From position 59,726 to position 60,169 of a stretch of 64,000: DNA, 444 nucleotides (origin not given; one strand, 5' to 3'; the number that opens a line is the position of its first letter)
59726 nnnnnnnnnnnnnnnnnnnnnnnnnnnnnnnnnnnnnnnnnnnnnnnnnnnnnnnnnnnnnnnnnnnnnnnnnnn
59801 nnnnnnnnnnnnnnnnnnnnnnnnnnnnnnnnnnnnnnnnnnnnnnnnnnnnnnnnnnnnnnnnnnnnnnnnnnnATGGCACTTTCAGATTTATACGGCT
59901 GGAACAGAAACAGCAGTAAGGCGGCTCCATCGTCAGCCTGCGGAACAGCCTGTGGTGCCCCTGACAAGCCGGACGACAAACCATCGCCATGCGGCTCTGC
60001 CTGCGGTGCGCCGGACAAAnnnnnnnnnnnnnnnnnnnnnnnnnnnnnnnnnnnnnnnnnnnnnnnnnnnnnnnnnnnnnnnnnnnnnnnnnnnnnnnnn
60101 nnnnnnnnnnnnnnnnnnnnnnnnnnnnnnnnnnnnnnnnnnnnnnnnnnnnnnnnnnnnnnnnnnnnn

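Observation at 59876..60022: Hidden 48-aa ORF with an internally duplicated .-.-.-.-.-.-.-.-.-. module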

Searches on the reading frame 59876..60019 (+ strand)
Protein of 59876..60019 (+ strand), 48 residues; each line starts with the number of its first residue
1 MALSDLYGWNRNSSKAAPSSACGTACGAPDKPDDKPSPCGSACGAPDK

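Call 3: search_protein_families(library=ncbifam, proteins=[window:59876-60019:+], max_evalue=0.01)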
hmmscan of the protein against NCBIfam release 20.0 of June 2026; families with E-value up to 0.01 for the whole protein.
window:59876-60019:+ (48 aa): 1 family
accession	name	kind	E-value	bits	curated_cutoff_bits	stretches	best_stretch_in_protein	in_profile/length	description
TIGR04341.1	target_ACGX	subfamily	1.2e-10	41.9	28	1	1-48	1-65/65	ACGX-repeat peptide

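Call 4: search_protein_families(library=pfam, proteins=[window:59876-60019:+], max_evalue=0.01)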
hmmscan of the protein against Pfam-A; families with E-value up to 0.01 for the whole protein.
window:59876-60019:+ (48 aa): 0 families

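Call 9: find_homologous_proteins(query=window:59876-60019:+, max_evalue=0.01)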
Query window:59876-60019:+ (48 aa): 22 proteins with E <= 0.01 among 25 candidates.
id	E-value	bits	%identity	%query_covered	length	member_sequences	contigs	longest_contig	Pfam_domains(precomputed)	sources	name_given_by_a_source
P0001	3.3e-24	101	100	100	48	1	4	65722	PF27855.1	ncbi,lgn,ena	-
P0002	4.6e-17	78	67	100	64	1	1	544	PF27855.1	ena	-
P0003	2.4e-16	76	67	100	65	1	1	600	PF27855.1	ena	-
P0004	1.8e-14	70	65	100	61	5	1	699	PF27855.1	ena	-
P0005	8.3e-14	68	65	100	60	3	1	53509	PF27855.1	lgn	-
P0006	3.8e-13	66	69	100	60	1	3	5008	PF27855.1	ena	-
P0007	2.3e-12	64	45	100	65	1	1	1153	PF27855.1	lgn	-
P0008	2.3e-12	64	47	100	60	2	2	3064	PF27855.1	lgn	-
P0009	4.4e-12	63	61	92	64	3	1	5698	PF27855.1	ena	-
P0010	4.9e-12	63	67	100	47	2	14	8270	PF27855.1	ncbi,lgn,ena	-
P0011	1.1e-11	62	60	100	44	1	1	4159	PF27855.1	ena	-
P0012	1.5e-11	61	52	100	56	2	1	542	PF27855.1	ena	-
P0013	2.4e-11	61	60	100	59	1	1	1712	PF27855.1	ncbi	-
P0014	8.8e-11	59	65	100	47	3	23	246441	PF27855.1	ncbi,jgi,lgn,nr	ncbi:MAG: ACGX-repeat peptide [Ruminococcus sp.]|nr:ACGX-repeat peptide [Ruminococcus sp.]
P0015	2.5e-10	57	63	100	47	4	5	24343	PF27855.1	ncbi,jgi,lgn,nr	ncbi:MAG: ACGX-repeat peptide [Ruminococcus sp.]|nr:ACGX-repeat peptide [Ruminococcus sp.]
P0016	3.5e-8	51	54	94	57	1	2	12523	PF27855.1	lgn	-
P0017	7.0e-8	50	48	100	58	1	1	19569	PF27855.1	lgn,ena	-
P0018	3.4e-7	48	60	100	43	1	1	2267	PF27855.1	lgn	-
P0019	3.6e-7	48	52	100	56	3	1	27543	PF27855.1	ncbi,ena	-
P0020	8.0e-5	40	57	100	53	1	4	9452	PF27855.1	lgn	-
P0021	3.6e-4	38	55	100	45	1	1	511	PF27855.1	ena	-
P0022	4.4e-3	35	54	100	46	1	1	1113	PF27855.1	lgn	-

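Call 12: find_encoding_contigs(protein=P0001, flank=10000, max_places=6)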
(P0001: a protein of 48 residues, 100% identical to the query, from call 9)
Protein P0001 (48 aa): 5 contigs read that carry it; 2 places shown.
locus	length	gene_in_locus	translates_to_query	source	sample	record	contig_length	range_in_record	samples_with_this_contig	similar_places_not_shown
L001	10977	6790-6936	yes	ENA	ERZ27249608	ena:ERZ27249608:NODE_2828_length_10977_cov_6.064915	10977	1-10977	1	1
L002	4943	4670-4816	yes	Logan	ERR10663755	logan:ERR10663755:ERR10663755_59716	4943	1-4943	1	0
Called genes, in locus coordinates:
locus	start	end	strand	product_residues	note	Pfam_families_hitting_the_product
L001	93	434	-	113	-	-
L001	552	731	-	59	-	-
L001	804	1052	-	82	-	PF01710:HTH_Tnp_IS630, PF13518:HTH_28, PF13384:HTH_23, PF13551:HTH_29 (weak), PF13565:HTH_32 (weak)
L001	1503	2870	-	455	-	PF00512:HisKA, PF02518:HATPase_c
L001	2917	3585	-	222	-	PF00072:Response_reg, PF00486:Trans_reg_C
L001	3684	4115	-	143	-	-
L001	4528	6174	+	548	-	PF02690:Na_Pi_cotrans, PF01895:PhoU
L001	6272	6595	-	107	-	PF01638:HxlR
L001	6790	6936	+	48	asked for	PF27855:Target_ACGX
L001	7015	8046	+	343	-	PF04055:Radical_SAM, PF13186:SPASM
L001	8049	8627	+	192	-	PF14512:TM1586_NiRdase (faint), PF00881:Nitroreductase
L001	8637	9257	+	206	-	PF01243:PNPOx_N, PF13183:Fer4_8 (faint), PF00037:Fer4 (weak), PF12797:Fer4_2 (faint), PF13237:Fer4_10 (weak), PF14697:Fer4_21 (weak), PF12838:Fer4_7, PF13187:Fer4_9 (weak), +4 more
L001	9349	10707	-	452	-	PF01225:Mur_ligase, PF08245:Mur_ligase_M, PF02875:Mur_ligase_C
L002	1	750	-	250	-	?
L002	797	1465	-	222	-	PF00072:Response_reg, PF00486:Trans_reg_C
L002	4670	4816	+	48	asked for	PF27855:Target_ACGX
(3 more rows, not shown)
